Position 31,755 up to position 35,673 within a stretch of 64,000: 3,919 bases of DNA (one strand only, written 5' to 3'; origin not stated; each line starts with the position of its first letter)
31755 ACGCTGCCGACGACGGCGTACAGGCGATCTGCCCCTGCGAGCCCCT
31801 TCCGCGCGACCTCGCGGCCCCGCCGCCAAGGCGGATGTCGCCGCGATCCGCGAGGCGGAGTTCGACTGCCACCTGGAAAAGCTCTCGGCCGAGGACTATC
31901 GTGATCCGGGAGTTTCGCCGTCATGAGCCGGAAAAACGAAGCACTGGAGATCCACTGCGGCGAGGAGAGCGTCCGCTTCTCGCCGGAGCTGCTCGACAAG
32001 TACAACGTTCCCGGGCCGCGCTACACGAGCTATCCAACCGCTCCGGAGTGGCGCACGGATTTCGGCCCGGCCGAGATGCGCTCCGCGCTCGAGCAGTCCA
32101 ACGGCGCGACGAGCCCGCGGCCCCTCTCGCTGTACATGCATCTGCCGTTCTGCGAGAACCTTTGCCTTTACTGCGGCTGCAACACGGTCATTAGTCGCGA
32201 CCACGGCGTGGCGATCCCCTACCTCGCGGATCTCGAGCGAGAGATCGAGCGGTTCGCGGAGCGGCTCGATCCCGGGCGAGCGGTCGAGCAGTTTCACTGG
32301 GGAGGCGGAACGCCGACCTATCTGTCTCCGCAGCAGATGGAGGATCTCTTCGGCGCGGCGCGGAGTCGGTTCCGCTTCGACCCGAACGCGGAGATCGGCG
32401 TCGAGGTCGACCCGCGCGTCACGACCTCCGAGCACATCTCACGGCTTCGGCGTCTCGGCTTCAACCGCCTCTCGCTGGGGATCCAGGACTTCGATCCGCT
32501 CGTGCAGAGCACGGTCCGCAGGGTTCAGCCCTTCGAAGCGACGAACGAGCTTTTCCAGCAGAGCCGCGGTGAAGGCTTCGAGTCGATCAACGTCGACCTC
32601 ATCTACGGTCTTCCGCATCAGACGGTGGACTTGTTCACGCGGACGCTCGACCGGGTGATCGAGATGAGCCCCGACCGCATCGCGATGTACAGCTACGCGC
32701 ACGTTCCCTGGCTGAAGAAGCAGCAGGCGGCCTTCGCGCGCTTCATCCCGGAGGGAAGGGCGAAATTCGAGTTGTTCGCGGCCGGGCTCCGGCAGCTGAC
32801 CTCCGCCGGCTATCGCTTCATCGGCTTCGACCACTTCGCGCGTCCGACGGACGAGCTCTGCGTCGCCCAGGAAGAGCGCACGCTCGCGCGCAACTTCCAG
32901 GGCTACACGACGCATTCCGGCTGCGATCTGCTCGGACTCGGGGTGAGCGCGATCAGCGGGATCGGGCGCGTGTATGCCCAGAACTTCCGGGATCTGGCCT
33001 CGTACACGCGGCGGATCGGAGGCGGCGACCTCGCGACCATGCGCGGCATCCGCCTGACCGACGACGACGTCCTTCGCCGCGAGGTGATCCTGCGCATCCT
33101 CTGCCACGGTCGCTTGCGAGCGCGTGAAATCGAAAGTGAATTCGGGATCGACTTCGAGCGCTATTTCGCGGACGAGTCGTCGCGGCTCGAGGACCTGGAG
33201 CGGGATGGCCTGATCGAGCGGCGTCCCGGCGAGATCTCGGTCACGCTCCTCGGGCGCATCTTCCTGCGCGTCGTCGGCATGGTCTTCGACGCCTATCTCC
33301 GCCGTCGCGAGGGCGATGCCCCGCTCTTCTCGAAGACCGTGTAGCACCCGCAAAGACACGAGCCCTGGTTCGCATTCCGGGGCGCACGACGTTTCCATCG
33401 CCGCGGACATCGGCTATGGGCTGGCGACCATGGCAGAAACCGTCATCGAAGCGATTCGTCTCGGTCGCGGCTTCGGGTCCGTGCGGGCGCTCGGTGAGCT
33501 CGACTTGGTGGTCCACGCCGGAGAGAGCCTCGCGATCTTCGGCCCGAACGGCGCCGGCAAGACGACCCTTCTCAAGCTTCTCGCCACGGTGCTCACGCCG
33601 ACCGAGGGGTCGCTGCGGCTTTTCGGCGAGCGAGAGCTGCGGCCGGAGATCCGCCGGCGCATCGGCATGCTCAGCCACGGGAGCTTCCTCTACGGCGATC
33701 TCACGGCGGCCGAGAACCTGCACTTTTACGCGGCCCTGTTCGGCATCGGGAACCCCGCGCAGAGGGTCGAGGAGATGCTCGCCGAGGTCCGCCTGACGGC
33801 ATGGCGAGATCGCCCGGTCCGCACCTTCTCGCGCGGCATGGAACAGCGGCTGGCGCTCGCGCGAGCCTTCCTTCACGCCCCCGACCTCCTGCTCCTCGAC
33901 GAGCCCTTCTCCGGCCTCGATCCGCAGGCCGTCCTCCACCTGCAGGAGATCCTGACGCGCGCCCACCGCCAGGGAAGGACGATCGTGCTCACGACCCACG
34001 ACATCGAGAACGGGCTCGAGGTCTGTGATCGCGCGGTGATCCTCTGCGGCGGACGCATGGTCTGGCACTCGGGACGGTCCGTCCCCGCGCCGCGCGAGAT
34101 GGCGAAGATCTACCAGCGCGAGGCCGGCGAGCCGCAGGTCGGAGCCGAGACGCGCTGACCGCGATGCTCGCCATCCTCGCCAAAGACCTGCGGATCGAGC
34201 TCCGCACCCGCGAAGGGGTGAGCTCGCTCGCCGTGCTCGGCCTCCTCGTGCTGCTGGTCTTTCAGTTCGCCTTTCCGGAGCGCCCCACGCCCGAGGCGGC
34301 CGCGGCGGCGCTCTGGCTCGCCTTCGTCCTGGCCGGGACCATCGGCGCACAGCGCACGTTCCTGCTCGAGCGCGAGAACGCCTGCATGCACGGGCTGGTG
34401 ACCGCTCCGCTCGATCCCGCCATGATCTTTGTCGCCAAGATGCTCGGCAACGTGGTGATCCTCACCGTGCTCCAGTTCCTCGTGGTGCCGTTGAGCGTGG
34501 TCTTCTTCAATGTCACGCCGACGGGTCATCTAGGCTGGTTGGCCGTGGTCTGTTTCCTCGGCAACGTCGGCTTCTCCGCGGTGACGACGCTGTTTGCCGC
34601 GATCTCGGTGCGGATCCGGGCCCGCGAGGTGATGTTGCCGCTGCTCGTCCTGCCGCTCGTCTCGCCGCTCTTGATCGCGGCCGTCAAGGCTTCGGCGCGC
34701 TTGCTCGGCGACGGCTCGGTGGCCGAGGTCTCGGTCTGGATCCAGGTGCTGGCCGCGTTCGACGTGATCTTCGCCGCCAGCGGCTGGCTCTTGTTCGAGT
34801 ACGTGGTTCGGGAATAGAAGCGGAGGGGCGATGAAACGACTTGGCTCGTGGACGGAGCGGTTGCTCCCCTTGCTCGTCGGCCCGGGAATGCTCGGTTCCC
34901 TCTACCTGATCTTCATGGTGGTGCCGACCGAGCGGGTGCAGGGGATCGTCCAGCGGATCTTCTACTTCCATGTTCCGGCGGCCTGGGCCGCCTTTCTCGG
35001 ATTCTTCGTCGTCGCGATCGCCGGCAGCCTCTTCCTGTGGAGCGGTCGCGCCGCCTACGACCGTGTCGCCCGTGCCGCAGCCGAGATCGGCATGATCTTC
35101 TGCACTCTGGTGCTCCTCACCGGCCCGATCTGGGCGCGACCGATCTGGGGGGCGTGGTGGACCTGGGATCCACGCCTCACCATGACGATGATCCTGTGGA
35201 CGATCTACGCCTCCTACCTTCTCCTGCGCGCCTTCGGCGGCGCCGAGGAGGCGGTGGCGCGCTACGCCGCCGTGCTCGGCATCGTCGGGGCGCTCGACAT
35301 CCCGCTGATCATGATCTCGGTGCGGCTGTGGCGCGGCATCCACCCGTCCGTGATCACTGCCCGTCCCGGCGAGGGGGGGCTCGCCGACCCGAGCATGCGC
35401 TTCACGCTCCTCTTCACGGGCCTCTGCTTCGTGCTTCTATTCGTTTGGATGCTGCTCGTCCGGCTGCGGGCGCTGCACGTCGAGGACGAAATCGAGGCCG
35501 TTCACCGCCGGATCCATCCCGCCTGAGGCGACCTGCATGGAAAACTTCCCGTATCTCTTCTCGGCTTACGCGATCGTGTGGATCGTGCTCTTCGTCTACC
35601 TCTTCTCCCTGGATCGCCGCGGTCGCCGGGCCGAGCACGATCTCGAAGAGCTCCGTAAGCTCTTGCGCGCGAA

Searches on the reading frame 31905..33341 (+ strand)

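Call 58: search_protein_families(library=pfam, proteins=[window:31905-33341:+], max_evalue=0.00001)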
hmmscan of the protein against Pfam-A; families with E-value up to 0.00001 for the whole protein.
window:31905-33341:+ (479 aa): 2 families
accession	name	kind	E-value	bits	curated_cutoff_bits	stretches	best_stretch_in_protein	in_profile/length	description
PF04055.27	Radical_SAM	-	5.6e-21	75.9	29.5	1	79-250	3-165/166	Radical SAM superfamily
PF06969.22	HemN_C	-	4.5e-09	36.7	24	1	384-453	1-67/67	HemN C-terminal domain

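Call 61: search_protein_families(library=ncbifam, proteins=[window:31905-33341:+], max_evalue=1e-8)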
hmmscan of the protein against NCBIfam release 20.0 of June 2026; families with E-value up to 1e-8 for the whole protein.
window:31905-33341:+ (479 aa): 16 families
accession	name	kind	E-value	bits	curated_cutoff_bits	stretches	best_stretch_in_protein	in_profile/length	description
TIGR00538.1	hemN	equivalog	1.3e-167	558.3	324.95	1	24-478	2-453/454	oxygen-independent coproporphyrinogen III oxidase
NF006067.1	PRK08208.1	equivalog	2e-54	185.2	380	1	41-452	3-405/427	STM4012 family radical SAM protein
TIGR04107.1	rSAM_HutW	equivalog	2e-43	148.8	400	1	56-451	22-404/419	heme anaerobic degradation radical SAM methyltransferase ChuW/HutW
TIGR00539.1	hemN_rel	equivalog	5.5e-38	131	205.4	1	74-313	1-236/361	radical SAM family heme chaperone HemW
TIGR03994.1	rSAM_HemZ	equivalog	8.3e-37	127.2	321.4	1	71-265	82-277/401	coproporphyrinogen dehydrogenase HemZ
NF006385.0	PRK08629.1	equivalog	4.8e-31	108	355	1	72-454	51-406/439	coproporphyrinogen III oxidase family protein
NF006064.0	PRK08207.2-2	equivalog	1.4e-23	83.7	504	1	71-265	142-339/465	coproporphyrinogen III oxidase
NF006061.0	PRK08207.1-4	equivalog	7.2e-23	81.1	702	1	74-262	174-366/501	coproporphyrinogen III oxidase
NF006060.0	PRK08207.1-3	equivalog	1.1e-22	80.5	653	1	68-262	144-342/477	coproporphyrinogen III oxidase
NF004567.0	PRK05904.1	equivalog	8.7e-20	71.2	355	1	76-264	9-192/353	coproporphyrinogen III oxidase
NF005133.0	PRK06582.1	equivalog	5.9e-19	68.3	597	1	73-264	11-199/390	coproporphyrinogen III oxidase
NF006059.0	PRK08207.1-1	equivalog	1.7e-17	63.3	1012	1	74-263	172-365/496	coproporphyrinogen III oxidase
NF006062.0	PRK08207.1-5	equivalog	1.6e-15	56.9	1007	1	71-263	146-342/476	coproporphyrinogen III oxidase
NF006066.0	PRK08207.2-5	equivalog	9.3e-15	54.2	1117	1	70-322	187-443/518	coproporphyrinogen III oxidase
NF006063.0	PRK08207.2-1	equivalog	2.5e-14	52.8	1074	1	74-265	193-387/518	coproporphyrinogen III oxidase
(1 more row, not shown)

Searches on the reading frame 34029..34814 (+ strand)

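Call 58: search_protein_families(library=pfam, proteins=[window:34029-34814:+], max_evalue=0.00001)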
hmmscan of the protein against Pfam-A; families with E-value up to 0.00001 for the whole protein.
window:34029-34814:+ (262 aa): 2 families
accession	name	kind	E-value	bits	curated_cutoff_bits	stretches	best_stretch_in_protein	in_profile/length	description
PF03379.19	CcmB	-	5.4e-28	98.3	24.9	1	46-247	1-200/215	CcmB protein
PF01061.29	ABC2_membrane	-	1.6e-07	31.5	26.9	1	49-211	6-174/211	ABC-2 type transporter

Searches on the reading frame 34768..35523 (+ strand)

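Call 58: search_protein_families(library=pfam, proteins=[window:34768-35523:+], max_evalue=0.00001)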
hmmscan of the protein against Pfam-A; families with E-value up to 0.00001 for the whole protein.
window:34768-35523:+ (252 aa): 1 family
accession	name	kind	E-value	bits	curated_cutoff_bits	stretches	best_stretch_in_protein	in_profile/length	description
PF01578.25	Cytochrom_C_asm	-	3.3e-29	102.5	29.9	1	45-192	44-212/212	Cytochrome C assembly protein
